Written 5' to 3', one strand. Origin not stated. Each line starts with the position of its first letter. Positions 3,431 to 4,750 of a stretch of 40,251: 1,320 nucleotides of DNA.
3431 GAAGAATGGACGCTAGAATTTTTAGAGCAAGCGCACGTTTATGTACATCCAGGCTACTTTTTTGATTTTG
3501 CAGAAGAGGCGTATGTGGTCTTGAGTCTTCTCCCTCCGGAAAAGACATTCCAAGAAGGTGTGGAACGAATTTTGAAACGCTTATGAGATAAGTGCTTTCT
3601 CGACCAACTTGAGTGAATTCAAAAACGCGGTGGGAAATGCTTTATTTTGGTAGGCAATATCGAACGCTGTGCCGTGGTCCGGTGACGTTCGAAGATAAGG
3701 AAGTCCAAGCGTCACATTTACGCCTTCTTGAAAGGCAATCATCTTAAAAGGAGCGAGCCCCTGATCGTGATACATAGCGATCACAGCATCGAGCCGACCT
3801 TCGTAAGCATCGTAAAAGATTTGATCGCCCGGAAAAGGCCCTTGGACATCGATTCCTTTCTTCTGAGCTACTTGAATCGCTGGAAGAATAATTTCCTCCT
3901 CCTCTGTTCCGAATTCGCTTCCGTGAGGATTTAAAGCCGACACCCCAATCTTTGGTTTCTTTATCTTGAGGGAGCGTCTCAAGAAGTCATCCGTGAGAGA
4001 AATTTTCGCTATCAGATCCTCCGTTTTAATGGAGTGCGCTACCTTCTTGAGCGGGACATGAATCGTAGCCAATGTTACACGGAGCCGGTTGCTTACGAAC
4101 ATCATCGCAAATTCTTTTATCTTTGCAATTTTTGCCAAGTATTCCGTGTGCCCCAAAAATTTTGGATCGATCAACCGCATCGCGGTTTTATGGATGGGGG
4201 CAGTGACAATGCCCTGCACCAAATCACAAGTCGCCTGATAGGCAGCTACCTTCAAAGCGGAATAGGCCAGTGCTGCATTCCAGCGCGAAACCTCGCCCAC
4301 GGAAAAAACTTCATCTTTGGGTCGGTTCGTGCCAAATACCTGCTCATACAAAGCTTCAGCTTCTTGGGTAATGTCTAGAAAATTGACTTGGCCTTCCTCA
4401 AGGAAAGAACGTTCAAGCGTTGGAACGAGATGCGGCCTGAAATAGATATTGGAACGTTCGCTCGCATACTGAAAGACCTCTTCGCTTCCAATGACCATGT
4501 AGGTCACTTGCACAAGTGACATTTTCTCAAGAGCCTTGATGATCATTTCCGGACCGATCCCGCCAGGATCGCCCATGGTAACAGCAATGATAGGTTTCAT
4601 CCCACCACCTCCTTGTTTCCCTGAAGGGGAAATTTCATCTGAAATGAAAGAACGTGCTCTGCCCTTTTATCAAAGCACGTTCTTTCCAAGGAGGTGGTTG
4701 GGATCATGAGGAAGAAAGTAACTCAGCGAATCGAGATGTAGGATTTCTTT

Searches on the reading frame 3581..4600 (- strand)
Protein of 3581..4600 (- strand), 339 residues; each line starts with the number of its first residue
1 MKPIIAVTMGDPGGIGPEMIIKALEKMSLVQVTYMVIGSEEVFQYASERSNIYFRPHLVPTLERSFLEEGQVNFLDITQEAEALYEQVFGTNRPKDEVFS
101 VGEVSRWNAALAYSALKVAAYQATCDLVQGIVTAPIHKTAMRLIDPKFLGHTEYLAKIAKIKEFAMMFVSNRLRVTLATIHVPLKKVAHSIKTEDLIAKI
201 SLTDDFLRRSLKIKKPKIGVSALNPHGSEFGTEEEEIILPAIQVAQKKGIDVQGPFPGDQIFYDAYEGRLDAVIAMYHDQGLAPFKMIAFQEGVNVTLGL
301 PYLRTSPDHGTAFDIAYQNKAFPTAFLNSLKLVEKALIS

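Call 61: find_homologous_proteins(query=window:3581-4600:-, max_evalue=1e-60)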
Query window:3581-4600:- (339 aa): 895 proteins with E <= 1e-60 among 8000 candidates; the best 120 are listed.
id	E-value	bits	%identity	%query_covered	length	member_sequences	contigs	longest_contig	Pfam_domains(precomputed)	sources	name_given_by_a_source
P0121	3.0e-220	748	100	100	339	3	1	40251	PF04166.18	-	-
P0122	1.5e-176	604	77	100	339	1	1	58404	PF04166.18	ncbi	-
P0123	4.5e-176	603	76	99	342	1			PF04166.18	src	-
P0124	4.9e-176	603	76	100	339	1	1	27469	PF04166.18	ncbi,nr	ncbi:MAG: 4-hydroxythreonine-4-phosphate dehydrogenase PdxA [Candidatus Omnitrophica bacterium]|nr:4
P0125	6.3e-176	602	77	100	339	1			PF04166.18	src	-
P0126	1.3e-175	601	77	100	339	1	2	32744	PF04166.18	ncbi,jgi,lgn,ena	-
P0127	1.3e-175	601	76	100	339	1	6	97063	PF04166.18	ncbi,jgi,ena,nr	ncbi:MAG: 4-hydroxythreonine-4-phosphate dehydrogenase PdxA [Omnitrophica bacterium RIFCSPHIGHO2_02_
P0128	6.1e-175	599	76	99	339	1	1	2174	PF04166.18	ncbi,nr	ncbi:MAG: 4-hydroxythreonine-4-phosphate dehydrogenase PdxA [Candidatus Omnitrophica bacterium]|nr:4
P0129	8.7e-175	598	75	100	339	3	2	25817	PF04166.18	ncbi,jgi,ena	-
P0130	6.4e-174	596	77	100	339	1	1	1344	PF04166.18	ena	-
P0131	3.4e-173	593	76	100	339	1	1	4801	PF04166.18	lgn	-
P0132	2.7e-172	590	75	99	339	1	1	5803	PF04166.18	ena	-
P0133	7.1e-172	589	76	100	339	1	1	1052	PF04166.18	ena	-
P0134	7.4e-172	589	76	100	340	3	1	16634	PF04166.18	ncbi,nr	ncbi:MAG: 4-hydroxythreonine-4-phosphate dehydrogenase PdxA [Candidatus Omnitrophica bacterium]|nr:4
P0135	1.6e-171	588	75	100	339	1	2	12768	PF04166.18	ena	-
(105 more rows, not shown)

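Call 62: find_encoding_contigs(protein=P0122, flank=10000, max_places=1)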
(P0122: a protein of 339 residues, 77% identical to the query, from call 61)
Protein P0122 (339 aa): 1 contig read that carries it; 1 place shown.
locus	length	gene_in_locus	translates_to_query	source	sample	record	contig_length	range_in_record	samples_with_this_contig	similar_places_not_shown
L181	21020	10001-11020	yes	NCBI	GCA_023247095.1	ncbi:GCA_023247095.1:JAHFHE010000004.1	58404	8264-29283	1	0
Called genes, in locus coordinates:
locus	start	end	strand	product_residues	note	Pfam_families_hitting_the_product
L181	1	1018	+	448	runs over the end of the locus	PF00344:SecY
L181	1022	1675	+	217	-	PF00406:ADK, PF13238:AAA_18, PF13671:AAA_33 (weak), PF13207:AAA_17, PF05191:ADK_lid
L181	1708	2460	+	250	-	PF00557:Peptidase_M24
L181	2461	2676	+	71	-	PF01176:eIF-1a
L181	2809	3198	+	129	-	PF00416:Ribosomal_S13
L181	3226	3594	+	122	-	PF00411:Ribosomal_S11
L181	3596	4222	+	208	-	PF00163:Ribosomal_S4, PF01479:S4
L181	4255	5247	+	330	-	PF01193:RNA_pol_L, PF01000:RNA_pol_A_bac, PF01193:RNA_pol_L, PF03118:RNA_pol_A_CTD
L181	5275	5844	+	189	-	PF01196:Ribosomal_L17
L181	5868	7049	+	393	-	PF00155:Aminotran_1_2, PF01053:Cys_Met_Meta_PP (weak)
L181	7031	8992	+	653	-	PF14814:UB2H (weak), PF17757:UvrB_inter, PF02559:CarD_TRCF_RID, PF00270:DEAD, PF04851:ResIII, PF00271:Helicase_C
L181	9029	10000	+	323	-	PF13623:SurA_N_2, PF13624:SurA_N_3, PF09312:SurA_N, PF13145:Rotamase_2, PF13616:Rotamase_3, PF00639:Rotamase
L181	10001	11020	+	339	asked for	PF04166:PdxA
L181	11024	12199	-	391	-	PF00155:Aminotran_1_2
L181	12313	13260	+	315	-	PF01263:Aldose_epim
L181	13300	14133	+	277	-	PF11249:DUF3047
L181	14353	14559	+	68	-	PF00313:CSD, PF08206:OB_RNB (faint)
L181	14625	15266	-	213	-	PF00528:BPD_transp_1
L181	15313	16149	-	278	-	PF00004:AAA (faint), PF02463:SMC_N (faint), PF00005:ABC_tran, PF13304:AAA_21 (faint)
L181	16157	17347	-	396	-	PF13379:NMT1_2, PF09084:NMT1, PF12974:Phosphonate-bd, PF16868:NMT1_3 (weak)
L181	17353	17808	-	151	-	PF02082:Rrf2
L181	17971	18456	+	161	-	PF13279:4HBT_2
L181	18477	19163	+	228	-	-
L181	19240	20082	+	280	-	PF00398:RrnaAD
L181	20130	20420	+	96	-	PF02686:GatC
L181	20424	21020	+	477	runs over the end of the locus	PF01425:Amidase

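Call 63: find_encoding_contigs(protein=P0126, flank=10000, max_places=1)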
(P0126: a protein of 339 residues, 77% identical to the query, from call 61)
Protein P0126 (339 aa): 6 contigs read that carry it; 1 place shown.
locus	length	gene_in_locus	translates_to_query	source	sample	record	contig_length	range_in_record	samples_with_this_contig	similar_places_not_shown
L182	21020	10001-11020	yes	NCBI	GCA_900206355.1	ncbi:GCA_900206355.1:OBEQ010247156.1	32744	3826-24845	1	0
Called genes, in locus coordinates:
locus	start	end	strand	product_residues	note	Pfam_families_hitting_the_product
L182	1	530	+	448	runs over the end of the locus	PF00344:SecY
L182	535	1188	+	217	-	PF00406:ADK, PF13238:AAA_18 (weak), PF13671:AAA_33 (weak), PF13207:AAA_17, PF05191:ADK_lid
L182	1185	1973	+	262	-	PF00557:Peptidase_M24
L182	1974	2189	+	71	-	PF01176:eIF-1a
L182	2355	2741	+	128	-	PF00416:Ribosomal_S13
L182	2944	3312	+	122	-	PF00411:Ribosomal_S11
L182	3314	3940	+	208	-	PF00163:Ribosomal_S4, PF01479:S4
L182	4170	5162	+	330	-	PF01193:RNA_pol_L, PF01000:RNA_pol_A_bac, PF03118:RNA_pol_A_CTD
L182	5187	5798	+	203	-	PF01196:Ribosomal_L17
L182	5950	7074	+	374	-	PF00155:Aminotran_1_2, PF01053:Cys_Met_Meta_PP, PF01041:DegT_DnrJ_EryC1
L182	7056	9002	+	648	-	PF14814:UB2H (weak), PF17757:UvrB_inter, PF02559:CarD_TRCF_RID, PF00270:DEAD, PF04851:ResIII, PF00271:Helicase_C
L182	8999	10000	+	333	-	PF13623:SurA_N_2, PF13624:SurA_N_3, PF09312:SurA_N, PF22506:Cj1289-like_C (faint), PF13145:Rotamase_2, PF13616:Rotamase_3, PF00639:Rotamase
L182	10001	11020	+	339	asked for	PF04166:PdxA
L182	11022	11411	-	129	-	PF00254:FKBP_C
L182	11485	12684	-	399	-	PF00155:Aminotran_1_2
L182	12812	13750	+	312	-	PF01263:Aldose_epim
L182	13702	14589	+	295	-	PF11249:DUF3047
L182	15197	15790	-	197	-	PF00528:BPD_transp_1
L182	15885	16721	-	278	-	PF02463:SMC_N (faint), PF00005:ABC_tran, PF13304:AAA_21 (faint)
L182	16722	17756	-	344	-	PF04069:OpuAC (weak), PF13379:NMT1_2, PF09084:NMT1, PF12974:Phosphonate-bd, PF16868:NMT1_3 (weak)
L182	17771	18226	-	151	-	PF02082:Rrf2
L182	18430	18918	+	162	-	PF13279:4HBT_2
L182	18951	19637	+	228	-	PF16927:HisKA_7TM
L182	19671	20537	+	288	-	PF00398:RrnaAD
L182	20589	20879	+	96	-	PF02686:GatC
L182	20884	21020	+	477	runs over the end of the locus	PF01425:Amidase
